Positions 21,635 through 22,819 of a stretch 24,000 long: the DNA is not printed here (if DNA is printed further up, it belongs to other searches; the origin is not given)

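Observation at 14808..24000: Compact type IV filament machine with mosaic T4b / T4a / T2SS features that fits no described class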

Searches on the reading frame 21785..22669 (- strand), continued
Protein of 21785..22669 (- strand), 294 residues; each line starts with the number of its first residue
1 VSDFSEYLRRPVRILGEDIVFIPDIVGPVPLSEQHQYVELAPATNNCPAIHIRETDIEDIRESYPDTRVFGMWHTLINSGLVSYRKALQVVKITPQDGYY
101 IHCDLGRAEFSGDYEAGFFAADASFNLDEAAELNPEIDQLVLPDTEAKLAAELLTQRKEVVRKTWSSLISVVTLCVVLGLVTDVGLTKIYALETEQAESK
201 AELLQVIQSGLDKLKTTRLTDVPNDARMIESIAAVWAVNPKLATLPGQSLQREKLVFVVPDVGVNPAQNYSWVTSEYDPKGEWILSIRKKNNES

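Call 90: search_protein_families(library=ncbifam, proteins=[L028:16194-17183:+, L026:14440-15909:+, L028:11101-12798:+, L026:11321-13093:+, L028:7176-8744:+, L026:7071-8996:+, L028:10433-11104:+, L026:10556-11158:+], max_evalue=0.001)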
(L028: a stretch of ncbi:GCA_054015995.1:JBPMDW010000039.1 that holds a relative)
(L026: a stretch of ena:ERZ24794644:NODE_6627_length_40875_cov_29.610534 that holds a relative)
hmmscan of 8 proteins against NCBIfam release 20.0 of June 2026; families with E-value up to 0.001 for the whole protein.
L028:16194-17183:+ (329 aa): 14 families
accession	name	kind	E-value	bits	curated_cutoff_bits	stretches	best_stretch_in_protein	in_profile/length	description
TIGR01420.1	pilT_fam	subfamily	1.8e-35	122.8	319.1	1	11-307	13-316/343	PilT/PilU family type 4a pilus ATPase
NF041000.1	ATPase_ComGA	equivalog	4.8e-26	91.3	300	1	101-262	108-266/267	competence type IV pilus ATPase ComGA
TIGR02525.1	plasmid_TraJ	equivalog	1.9e-23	83.1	368.3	1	84-285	116-322/372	plasmid transfer ATPase TraJ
TIGR02533.1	type_II_gspE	equivalog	4.2e-23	81.8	630.25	1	93-262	215-380/486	type II secretion system ATPase GspE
NF053534.1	T4PilAsmATPsTfpB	equivalog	6.2e-20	71.1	850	1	91-240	304-453/584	type IV pilus assembly ATPase TfpB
NF007755.0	PRK10436.1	equivalog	3.2e-19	68.9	617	1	84-262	180-356/465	type II secretion system protein GspE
TIGR02538.1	type_IV_pilB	equivalog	9.4e-19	67.4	675.65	1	97-237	290-430/564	type IV-A pilus assembly ATPase PilB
TIGR02524.1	dot_icm_DotB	equivalog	2.5e-17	63.1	463.3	1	116-241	130-261/358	Dot/Icm type IV secretion system ATPase DotB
NF058587.1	archaellum_moto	equivalog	7.9e-08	31.5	550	1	114-238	268-395/527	archaellum flagellar ATPase motor FlaI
TIGR03819.1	heli_sec_ATPase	hypoth_equivalog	4.5e-07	29.4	373.15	1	83-237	137-298/340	TadA family conjugal transfer-associated ATPase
NF010469.0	PRK13894.1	subfamily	1.6e-05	24.4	508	1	72-245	97-273/320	conjugal transfer ATPase TrbB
NF053672.1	bindosome_BasE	exception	2.9e-05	23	1000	1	122-241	272-393/512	bindosome assembly system ATPase subunit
TIGR02788.1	VirB11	equivalog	3.3e-05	23.1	249.95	1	111-242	134-268/308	P-type DNA transfer ATPase VirB11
TIGR02782.1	TrbB_P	equivalog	0.00039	19.8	304.55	1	108-244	123-260/303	P-type conjugative transfer ATPase TrbB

L026:14440-15909:+ (489 aa): 16 families
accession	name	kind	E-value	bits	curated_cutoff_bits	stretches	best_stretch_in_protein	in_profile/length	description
TIGR01420.1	pilT_fam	subfamily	6.1e-47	160.5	319.1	1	61-321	66-334/343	PilT/PilU family type 4a pilus ATPase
TIGR02525.1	plasmid_TraJ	equivalog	4.5e-41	141.1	368.3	1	84-324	117-366/372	plasmid transfer ATPase TraJ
NF041000.1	ATPase_ComGA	equivalog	5.4e-30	104.3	300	1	106-258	117-266/267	competence type IV pilus ATPase ComGA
TIGR02533.1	type_II_gspE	equivalog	4.1e-29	101.6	630.25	1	97-259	220-381/486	type II secretion system ATPase GspE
NF053534.1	T4PilAsmATPsTfpB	equivalog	2.5e-27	95.5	850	1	114-259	334-474/584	type IV pilus assembly ATPase TfpB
TIGR02524.1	dot_icm_DotB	equivalog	2.9e-26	92.5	463.3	1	82-311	100-333/358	Dot/Icm type IV secretion system ATPase DotB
NF007755.0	PRK10436.1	equivalog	5.7e-24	84.6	617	1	83-259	180-357/465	type II secretion system protein GspE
TIGR02538.1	type_IV_pilB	equivalog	1.7e-19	69.9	675.65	1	108-259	307-454/564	type IV-A pilus assembly ATPase PilB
NF058587.1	archaellum_moto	equivalog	1.8e-12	46.8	550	1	119-234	278-395/527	archaellum flagellar ATPase motor FlaI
TIGR02782.1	TrbB_P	equivalog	4.5e-10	39.3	304.55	1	105-232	125-252/303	P-type conjugative transfer ATPase TrbB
NF010469.0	PRK13894.1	subfamily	1.3e-09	37.9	508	1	106-232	139-264/320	conjugal transfer ATPase TrbB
TIGR02788.1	VirB11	equivalog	5.7e-08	32.2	249.95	1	94-234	122-264/308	P-type DNA transfer ATPase VirB11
NF053672.1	bindosome_BasE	exception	1.2e-07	30.8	1000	1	108-240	264-396/512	bindosome assembly system ATPase subunit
NF010407.0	PRK13833.1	subfamily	6.8e-06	25.7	499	1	109-232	137-259/323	conjugal transfer protein TrbB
TIGR03819.1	heli_sec_ATPase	hypoth_equivalog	7.8e-06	25.3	373.15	1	107-232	169-297/340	TadA family conjugal transfer-associated ATPase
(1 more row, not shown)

L028:11101-12798:+ (565 aa): 17 families
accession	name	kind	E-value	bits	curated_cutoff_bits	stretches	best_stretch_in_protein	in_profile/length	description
TIGR02533.1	type_II_gspE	equivalog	3.1e-86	290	630.25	1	226-545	179-485/486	type II secretion system ATPase GspE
TIGR02538.1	type_IV_pilB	equivalog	2.5e-81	274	675.65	1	146-546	178-562/564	type IV-A pilus assembly ATPase PilB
NF007755.0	PRK10436.1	equivalog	1.4e-74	251.4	617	1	226-547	155-460/465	type II secretion system protein GspE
NF053534.1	T4PilAsmATPsTfpB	equivalog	1.3e-71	241.8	850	1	225-546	270-582/584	type IV pilus assembly ATPase TfpB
NF041000.1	ATPase_ComGA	equivalog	6.6e-51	172.9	300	1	225-434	65-266/267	competence type IV pilus ATPase ComGA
TIGR01420.1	pilT_fam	subfamily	3.2e-36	125.3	319.1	1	271-436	102-271/343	PilT/PilU family type 4a pilus ATPase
TIGR02525.1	plasmid_TraJ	equivalog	1e-21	77.3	368.3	1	292-413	146-272/372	plasmid transfer ATPase TraJ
TIGR02524.1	dot_icm_DotB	equivalog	6.2e-14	52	463.3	1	294-412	133-258/358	Dot/Icm type IV secretion system ATPase DotB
TIGR02782.1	TrbB_P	equivalog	7e-12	45.2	304.55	1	297-412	138-254/303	P-type conjugative transfer ATPase TrbB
NF010469.0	PRK13894.1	subfamily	1.1e-11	44.6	508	1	297-412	151-266/320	conjugal transfer ATPase TrbB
NF058587.1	archaellum_moto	equivalog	9.9e-11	41.1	550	1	298-410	278-393/527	archaellum flagellar ATPase motor FlaI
NF010407.0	PRK13833.1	subfamily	1.7e-10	40.9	499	1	298-413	147-262/323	conjugal transfer protein TrbB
TIGR02788.1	VirB11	equivalog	1.6e-09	37.3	249.95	1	298-415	147-267/308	P-type DNA transfer ATPase VirB11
TIGR03819.1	heli_sec_ATPase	hypoth_equivalog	9.3e-09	34.9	373.15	1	255-426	137-313/340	TadA family conjugal transfer-associated ATPase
NF053672.1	bindosome_BasE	exception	3.3e-05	22.8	1000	1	298-412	273-390/512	bindosome assembly system ATPase subunit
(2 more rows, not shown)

L026:11321-13093:+ (590 aa): 18 families
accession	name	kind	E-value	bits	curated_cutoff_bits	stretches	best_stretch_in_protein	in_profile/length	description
TIGR02533.1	type_II_gspE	equivalog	2.4e-97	326.6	630.25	1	184-571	111-482/486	type II secretion system ATPase GspE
NF007755.0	PRK10436.1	equivalog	1.7e-93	313.8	617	1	182-577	85-461/465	type II secretion system protein GspE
TIGR02538.1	type_IV_pilB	equivalog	5.3e-88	296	675.65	1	169-572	171-559/564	type IV-A pilus assembly ATPase PilB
NF053534.1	T4PilAsmATPsTfpB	equivalog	1.3e-81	274.7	850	1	189-571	208-578/584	type IV pilus assembly ATPase TfpB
NF041000.1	ATPase_ComGA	equivalog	8.3e-65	218.4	300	1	188-460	2-266/267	competence type IV pilus ATPase ComGA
TIGR01420.1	pilT_fam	subfamily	2e-45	155.5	319.1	1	186-459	2-268/343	PilT/PilU family type 4a pilus ATPase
TIGR02525.1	plasmid_TraJ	equivalog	2.8e-27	95.7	368.3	1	304-439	133-272/372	plasmid transfer ATPase TraJ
TIGR02524.1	dot_icm_DotB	equivalog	1.2e-21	77.3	463.3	1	264-437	81-257/358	Dot/Icm type IV secretion system ATPase DotB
TIGR02782.1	TrbB_P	equivalog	1.1e-17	64.4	304.55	1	320-437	137-253/303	P-type conjugative transfer ATPase TrbB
NF010407.0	PRK13833.1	subfamily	2.1e-17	63.6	499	1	314-438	139-261/323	conjugal transfer protein TrbB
NF058587.1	archaellum_moto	equivalog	1.2e-16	60.6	550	1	294-437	248-394/527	archaellum flagellar ATPase motor FlaI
NF010469.0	PRK13894.1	subfamily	5.2e-15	55.6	508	1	323-436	151-264/320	conjugal transfer ATPase TrbB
TIGR02788.1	VirB11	equivalog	3.7e-13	49.2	249.95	1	309-440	132-266/308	P-type DNA transfer ATPase VirB11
TIGR03819.1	heli_sec_ATPase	hypoth_equivalog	2e-10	40.4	373.15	1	266-450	123-311/340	TadA family conjugal transfer-associated ATPase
NF053672.1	bindosome_BasE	exception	6.9e-09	35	1000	1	324-436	273-388/512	bindosome assembly system ATPase subunit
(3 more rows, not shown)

L028:7176-8744:+ (522 aa): 5 families
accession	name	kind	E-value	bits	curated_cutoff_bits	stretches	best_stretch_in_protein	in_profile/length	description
TIGR02519.1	pilus_MshL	equivalog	1.4e-29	103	250.2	1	248-517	4-287/290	pilus (MSHA type) biogenesis protein MshL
TIGR02517.1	type_II_gspD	equivalog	2.4e-13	49.4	351.35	1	150-521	272-591/600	type II secretion system secretin GspD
TIGR02520.1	pilus_B_mal_scr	equivalog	1.1e-10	40.7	287.65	1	109-515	139-508/513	PilN family type IVB pilus formation outer membrane protein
NF011873.0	PRK15346.1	equivalog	1.1e-08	34.2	524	1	226-511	219-484/499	EscC/YscC/HrcC family type III secretion system outer membrane ring protein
TIGR02516.1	type_III_yscC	equivalog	1.2e-07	30.7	238.45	1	239-521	195-462/463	type III secretion system outer membrane ring subunit SctC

L026:7071-8996:+ (641 aa): 9 families
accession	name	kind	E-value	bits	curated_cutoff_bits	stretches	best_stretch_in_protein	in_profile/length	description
TIGR02519.1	pilus_MshL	equivalog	1.4e-40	139.2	250.2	1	299-639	5-290/290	pilus (MSHA type) biogenesis protein MshL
TIGR02517.1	type_II_gspD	equivalog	4.5e-22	78.3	351.35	1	413-641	371-592/600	type II secretion system secretin GspD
TIGR02515.1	IV_pilus_PilQ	subfamily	5.9e-20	71.7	284.35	1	443-640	245-428/428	type IV pilus secretin PilQ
TIGR02520.1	pilus_B_mal_scr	equivalog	1.8e-18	66.4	287.65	2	460-585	340-471/513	PilN family type IVB pilus formation outer membrane protein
NF010083.0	PRK13568.1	equivalog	2.2e-09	36.6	554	1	460-640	253-418/419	DNA uptake porin HofQ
TIGR02516.1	type_III_yscC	equivalog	1.8e-08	33.4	238.45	1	308-640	214-462/463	type III secretion system outer membrane ring subunit SctC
NF011873.0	PRK15346.1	equivalog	3.1e-07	29.4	524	1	463-599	333-461/499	EscC/YscC/HrcC family type III secretion system outer membrane ring protein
NF007851.2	PRK10560.1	exception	2.7e-06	26.4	598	1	429-640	217-410/412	DNA uptake porin HofQ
NF042912.1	Amuc_1098_fam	equivalog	5e-05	21.5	750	0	308-498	440-615/805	Amuc_1098 family type IV pilus outer membrane protein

L028:10433-11104:+ (223 aa): 1 family
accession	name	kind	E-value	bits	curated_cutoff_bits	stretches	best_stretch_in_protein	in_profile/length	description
TIGR03021.1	pilP_fam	equivalog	1.8e-05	25.7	34.65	1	127-180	62-118/119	type IV pilus biogenesis protein PilP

L026:10556-11158:+ (200 aa): 1 family
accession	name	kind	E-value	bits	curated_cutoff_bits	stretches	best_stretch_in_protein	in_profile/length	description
TIGR03021.1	pilP_fam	equivalog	1.2e-08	36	34.65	1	51-187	6-119/119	type IV pilus biogenesis protein PilP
